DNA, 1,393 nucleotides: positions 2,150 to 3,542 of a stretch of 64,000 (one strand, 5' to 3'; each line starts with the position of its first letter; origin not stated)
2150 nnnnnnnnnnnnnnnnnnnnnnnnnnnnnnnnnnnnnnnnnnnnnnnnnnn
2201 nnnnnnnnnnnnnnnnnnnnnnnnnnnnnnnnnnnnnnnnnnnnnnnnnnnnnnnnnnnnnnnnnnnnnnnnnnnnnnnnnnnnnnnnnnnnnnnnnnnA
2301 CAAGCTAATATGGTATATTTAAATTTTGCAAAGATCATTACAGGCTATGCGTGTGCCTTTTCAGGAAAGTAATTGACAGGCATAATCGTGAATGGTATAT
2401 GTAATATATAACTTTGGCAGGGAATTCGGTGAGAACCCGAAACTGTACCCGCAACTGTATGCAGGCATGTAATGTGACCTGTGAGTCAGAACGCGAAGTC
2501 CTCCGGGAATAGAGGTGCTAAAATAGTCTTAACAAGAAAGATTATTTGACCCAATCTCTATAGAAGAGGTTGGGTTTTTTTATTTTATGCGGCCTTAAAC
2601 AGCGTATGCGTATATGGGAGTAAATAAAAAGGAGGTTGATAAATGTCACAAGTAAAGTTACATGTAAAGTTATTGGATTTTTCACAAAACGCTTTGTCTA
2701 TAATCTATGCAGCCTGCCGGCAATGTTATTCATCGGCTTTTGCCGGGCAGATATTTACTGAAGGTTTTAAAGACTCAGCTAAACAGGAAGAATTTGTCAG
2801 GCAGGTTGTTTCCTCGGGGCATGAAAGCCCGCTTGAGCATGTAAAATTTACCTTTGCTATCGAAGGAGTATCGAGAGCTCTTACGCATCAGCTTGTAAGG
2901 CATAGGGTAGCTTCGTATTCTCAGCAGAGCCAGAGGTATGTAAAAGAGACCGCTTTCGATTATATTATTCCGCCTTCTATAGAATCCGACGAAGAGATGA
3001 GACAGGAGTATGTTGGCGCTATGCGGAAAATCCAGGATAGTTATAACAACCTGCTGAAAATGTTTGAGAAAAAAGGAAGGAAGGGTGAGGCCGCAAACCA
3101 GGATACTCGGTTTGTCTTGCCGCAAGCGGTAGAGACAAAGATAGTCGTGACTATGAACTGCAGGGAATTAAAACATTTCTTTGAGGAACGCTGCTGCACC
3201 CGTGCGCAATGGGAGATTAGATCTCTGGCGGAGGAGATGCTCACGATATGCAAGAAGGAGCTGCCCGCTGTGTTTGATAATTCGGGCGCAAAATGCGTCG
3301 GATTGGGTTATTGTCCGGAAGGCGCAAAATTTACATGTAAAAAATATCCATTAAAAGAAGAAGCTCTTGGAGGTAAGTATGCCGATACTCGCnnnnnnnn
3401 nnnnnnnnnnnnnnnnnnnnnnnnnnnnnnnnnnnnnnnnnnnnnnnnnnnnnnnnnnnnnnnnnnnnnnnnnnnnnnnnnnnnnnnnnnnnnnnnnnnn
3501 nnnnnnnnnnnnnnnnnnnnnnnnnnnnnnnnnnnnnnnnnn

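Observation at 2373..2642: Cobalamin-riboswitch-like leader with terminator upstream of thyX-nrdD-nrdG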

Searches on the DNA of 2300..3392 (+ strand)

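Call 4: search_rna_families(source=window, start=2300, end=2700, threshold=evalue, max_evalue=10, show_alignments=6)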
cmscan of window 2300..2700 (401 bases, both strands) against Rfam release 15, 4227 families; matches with E-value up to 10: 10.
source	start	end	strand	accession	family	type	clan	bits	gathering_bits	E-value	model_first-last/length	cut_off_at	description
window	2376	2500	+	RF00174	Cobalamin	Cis-reg; riboswitch;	CL00101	31.3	31.5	2.4e-06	1-189/189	no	Cobalamin riboswitch aptamer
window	2460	2580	+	RF02713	MCS4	Gene; sRNA;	-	19.7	56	1.8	1-123/123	no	Mycoplasma sRNA MCS4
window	2499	2583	+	RF02837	anti-hemB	Gene; sRNA;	-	17.9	49.5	0.083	1-81/81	no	Burkholderia RNA 7 (anti-hemB)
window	2528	2589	+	RF00768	MIR405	Gene; miRNA;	-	17.9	102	2.5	1-83/83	no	MIR405 microRNA precursor family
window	2548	2593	+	RF01373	CRISPR-DR60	Gene; CRISPR;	-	16.1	45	4.6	1-37/37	no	CRISPR RNA direct repeat element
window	2535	2586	-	RF04352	Plastid-psbA-4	Cis-reg;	CL00153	15.9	56.8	7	1-61/61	no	Plastid-psbA-4 3UTR RNA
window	2546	2586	-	RF02416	TCV_H4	Cis-reg;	-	15.5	50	5.9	1-51/51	no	Turnip crinkle virus 3'UTR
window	2529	2583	+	RF02399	NsiR1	Gene; sRNA;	-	14.6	39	2.7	1-60/60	no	Nitrogen stress-induced RNA 1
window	2481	2586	+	RF00122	GadY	Gene; sRNA;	-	14.4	45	2.8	1-114/114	no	GadY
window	2525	2582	+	RF02278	Betaproteobacteria_toxic_sRNA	Gene; sRNA;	-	12.4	50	8.2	1-64/64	no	Betaproteobacteria toxic small RNA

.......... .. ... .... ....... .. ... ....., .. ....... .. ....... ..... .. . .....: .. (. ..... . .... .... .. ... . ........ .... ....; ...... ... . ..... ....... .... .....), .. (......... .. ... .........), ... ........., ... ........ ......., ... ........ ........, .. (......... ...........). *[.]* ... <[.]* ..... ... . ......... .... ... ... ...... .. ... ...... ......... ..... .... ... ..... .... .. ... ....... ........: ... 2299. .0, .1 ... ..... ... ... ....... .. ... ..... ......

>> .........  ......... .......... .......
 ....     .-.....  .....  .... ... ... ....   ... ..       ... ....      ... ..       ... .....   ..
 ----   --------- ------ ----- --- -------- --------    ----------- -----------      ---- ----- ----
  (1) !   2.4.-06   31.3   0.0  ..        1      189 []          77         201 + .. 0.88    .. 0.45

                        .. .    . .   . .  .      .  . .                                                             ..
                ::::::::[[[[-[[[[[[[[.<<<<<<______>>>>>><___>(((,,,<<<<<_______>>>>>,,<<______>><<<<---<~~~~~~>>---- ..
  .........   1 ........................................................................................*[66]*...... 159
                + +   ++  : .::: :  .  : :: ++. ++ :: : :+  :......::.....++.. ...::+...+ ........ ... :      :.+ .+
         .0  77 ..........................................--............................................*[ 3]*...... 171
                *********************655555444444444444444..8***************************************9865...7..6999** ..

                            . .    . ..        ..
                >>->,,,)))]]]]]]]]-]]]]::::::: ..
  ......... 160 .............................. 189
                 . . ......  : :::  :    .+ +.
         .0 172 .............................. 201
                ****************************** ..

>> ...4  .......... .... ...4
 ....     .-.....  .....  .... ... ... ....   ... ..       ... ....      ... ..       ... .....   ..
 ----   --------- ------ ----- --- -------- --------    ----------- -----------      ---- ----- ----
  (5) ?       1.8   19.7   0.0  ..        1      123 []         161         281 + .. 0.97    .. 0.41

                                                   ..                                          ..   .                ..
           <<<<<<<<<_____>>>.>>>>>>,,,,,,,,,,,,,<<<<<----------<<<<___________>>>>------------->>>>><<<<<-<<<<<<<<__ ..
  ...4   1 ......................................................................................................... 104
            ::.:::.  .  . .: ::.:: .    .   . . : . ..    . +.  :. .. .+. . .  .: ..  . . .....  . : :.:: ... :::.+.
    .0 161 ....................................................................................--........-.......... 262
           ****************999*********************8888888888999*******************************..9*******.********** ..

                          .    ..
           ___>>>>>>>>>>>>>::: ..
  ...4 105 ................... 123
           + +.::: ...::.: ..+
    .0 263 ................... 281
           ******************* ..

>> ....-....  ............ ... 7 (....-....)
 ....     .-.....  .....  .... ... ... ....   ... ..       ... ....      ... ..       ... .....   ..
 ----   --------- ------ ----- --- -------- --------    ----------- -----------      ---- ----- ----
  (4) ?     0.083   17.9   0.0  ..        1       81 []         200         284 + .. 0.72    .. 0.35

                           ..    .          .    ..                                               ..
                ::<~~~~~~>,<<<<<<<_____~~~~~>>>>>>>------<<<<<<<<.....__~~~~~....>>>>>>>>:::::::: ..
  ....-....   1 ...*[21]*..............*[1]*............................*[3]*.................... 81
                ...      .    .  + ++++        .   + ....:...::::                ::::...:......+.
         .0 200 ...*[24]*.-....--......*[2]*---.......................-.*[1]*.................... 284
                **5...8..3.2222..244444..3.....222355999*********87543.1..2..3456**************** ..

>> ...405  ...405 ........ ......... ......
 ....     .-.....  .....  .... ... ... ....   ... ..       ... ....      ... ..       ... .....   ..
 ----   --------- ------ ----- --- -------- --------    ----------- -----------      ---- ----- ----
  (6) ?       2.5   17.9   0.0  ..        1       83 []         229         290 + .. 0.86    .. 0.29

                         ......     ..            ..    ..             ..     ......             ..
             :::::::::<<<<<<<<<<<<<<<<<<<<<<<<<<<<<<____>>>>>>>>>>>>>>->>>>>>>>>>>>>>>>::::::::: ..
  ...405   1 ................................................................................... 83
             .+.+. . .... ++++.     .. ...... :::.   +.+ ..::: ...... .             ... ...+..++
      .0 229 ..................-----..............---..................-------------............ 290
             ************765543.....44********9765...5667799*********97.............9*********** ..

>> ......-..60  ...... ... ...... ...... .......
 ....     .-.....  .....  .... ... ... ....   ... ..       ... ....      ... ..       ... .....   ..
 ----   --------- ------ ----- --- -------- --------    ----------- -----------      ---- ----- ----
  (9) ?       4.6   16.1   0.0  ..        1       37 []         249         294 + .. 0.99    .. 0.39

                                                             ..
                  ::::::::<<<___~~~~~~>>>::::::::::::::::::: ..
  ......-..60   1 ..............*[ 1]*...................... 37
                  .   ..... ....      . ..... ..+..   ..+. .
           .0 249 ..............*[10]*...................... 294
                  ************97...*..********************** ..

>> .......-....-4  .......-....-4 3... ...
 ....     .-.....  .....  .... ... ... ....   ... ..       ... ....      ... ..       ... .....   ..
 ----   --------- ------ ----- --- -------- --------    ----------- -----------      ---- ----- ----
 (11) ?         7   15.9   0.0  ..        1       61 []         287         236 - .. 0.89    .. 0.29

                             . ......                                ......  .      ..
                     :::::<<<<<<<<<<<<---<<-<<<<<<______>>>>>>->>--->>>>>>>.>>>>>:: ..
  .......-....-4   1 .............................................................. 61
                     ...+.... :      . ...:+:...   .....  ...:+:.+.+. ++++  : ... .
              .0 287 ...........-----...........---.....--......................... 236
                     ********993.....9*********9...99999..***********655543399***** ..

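Call 13: search_rna_families(sources=[L001, L004, L006, L007, L011, L002, L003, L005], threshold=gathering, show_alignments=0)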
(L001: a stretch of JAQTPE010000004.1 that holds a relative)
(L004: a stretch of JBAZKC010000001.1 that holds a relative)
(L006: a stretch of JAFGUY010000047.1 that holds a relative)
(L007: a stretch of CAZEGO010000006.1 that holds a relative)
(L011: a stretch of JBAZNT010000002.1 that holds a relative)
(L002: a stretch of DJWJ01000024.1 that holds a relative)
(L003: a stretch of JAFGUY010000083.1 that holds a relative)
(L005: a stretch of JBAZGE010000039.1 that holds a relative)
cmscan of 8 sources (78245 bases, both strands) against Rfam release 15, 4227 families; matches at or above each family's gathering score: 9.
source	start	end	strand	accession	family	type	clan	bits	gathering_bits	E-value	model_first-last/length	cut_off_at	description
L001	3218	3406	+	RF00174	Cobalamin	Cis-reg; riboswitch;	CL00101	109.8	31.5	1.6e-26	1-189/189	no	Cobalamin riboswitch aptamer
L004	1832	2018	+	RF00174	Cobalamin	Cis-reg; riboswitch;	CL00101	105.8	31.5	2.3e-25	1-189/189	no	Cobalamin riboswitch aptamer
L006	583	771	+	RF00174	Cobalamin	Cis-reg; riboswitch;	CL00101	104.7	31.5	4.5e-25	1-189/189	no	Cobalamin riboswitch aptamer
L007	2556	2630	+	RF00005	tRNA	Gene; tRNA;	CL00001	68.2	29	1.2e-12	1-71/71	no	tRNA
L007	3993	4065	+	RF00005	tRNA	Gene; tRNA;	CL00001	66.3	29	4e-12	1-71/71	no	tRNA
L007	2783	2973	+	RF00028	Intron_gpI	Intron;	-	55.2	50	3.3e-11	1-253/253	no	Group I catalytic intron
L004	1678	1752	+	RF00174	Cobalamin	Cis-reg; riboswitch;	CL00101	35.3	31.5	3.3e-05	47-167/189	no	Cobalamin riboswitch aptamer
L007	5534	5604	+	RF00174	Cobalamin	Cis-reg; riboswitch;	CL00101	35.3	31.5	3.4e-05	48-166/189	no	Cobalamin riboswitch aptamer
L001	3008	3155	+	RF00174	Cobalamin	Cis-reg; riboswitch;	CL00101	34.9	31.5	4.4e-05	1-189/189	no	Cobalamin riboswitch aptamer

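Call 22: search_rna_families(source=L001, start=2990, end=3215, threshold=evalue, max_evalue=1, show_alignments=2)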
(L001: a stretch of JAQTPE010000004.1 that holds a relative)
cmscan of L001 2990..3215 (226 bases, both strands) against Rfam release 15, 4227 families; matches with E-value up to 1: 2.
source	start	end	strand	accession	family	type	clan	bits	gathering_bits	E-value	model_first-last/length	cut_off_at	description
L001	3008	3155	+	RF00174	Cobalamin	Cis-reg; riboswitch;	CL00101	34.9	31.5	1.3e-07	1-189/189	no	Cobalamin riboswitch aptamer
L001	3050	3100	+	RF03750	mir-2489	Gene; miRNA;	-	17.4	100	0.4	1-95/95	no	mir-2489 microRNA precursor family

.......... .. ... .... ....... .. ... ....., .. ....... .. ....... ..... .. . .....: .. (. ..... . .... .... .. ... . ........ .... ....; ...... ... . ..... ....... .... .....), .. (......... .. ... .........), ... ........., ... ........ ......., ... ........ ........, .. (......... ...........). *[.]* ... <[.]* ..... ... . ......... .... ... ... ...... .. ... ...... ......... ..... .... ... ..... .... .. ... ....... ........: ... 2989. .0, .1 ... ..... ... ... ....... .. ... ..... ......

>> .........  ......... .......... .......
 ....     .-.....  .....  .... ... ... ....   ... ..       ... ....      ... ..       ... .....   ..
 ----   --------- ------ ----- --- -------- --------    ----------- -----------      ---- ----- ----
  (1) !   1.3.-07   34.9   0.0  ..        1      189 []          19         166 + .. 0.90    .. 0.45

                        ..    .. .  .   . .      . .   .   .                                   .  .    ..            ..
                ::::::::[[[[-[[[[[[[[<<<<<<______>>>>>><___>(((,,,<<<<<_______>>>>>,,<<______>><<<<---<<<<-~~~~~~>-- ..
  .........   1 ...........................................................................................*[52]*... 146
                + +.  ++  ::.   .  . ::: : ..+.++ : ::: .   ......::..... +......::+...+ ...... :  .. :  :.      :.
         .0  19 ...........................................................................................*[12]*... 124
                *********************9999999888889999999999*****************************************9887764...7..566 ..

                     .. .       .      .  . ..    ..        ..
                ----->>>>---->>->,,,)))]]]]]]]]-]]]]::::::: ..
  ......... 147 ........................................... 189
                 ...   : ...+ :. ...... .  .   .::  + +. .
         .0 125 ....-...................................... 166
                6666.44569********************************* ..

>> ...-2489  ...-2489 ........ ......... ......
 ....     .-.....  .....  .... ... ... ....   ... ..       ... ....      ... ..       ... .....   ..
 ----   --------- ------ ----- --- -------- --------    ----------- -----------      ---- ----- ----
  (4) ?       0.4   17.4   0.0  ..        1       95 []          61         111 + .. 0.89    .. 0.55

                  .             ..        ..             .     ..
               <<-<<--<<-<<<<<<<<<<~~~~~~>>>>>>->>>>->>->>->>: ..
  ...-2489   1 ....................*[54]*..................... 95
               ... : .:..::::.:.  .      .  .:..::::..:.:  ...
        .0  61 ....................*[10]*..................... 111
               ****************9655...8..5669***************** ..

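Call 37: search_rna_families(source=L004, start=2030, end=2400, threshold=evalue, max_evalue=0.1, show_alignments=1)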
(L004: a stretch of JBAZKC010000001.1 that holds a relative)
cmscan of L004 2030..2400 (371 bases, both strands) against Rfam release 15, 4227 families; matches with E-value up to 0.1: 1.
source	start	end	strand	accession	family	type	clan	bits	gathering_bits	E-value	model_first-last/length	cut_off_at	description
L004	2146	2389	+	RF00174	Cobalamin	Cis-reg; riboswitch;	CL00101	21.4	31.5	0.0015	1-189/189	no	Cobalamin riboswitch aptamer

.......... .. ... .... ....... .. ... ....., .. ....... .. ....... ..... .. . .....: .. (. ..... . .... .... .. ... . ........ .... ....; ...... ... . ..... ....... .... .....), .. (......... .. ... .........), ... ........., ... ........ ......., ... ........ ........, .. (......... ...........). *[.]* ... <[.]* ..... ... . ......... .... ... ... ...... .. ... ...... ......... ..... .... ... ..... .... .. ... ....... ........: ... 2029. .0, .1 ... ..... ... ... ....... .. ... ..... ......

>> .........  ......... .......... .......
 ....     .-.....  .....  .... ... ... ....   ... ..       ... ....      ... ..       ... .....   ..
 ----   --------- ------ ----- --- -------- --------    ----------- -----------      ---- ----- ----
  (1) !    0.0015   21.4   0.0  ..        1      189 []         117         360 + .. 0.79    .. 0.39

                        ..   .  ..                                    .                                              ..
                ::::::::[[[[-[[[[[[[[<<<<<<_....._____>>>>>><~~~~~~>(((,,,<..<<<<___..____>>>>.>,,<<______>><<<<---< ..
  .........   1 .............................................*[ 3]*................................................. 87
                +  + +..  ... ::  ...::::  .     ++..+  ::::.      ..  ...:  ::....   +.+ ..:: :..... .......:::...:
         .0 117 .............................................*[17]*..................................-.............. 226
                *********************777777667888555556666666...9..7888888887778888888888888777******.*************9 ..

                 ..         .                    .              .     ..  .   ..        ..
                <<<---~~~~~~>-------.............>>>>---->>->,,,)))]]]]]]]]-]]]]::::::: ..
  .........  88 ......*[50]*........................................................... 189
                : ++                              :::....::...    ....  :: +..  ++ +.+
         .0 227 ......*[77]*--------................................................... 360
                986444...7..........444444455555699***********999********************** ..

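Call 53: build_rna_model(alignment_id=A2, structure=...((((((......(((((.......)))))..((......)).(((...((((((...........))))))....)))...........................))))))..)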
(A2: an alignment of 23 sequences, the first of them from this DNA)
Model R1 built from alignment A2 (23 sequences, 116 columns); structure: as given.
model positions 115; base pairs 22; branch points 2; effective number of sequences 1.44; information 0.59 bits per position. Calibrated on 0.2 Mb of random sequence (short: E-values are rough).
structure used (alignment columns):
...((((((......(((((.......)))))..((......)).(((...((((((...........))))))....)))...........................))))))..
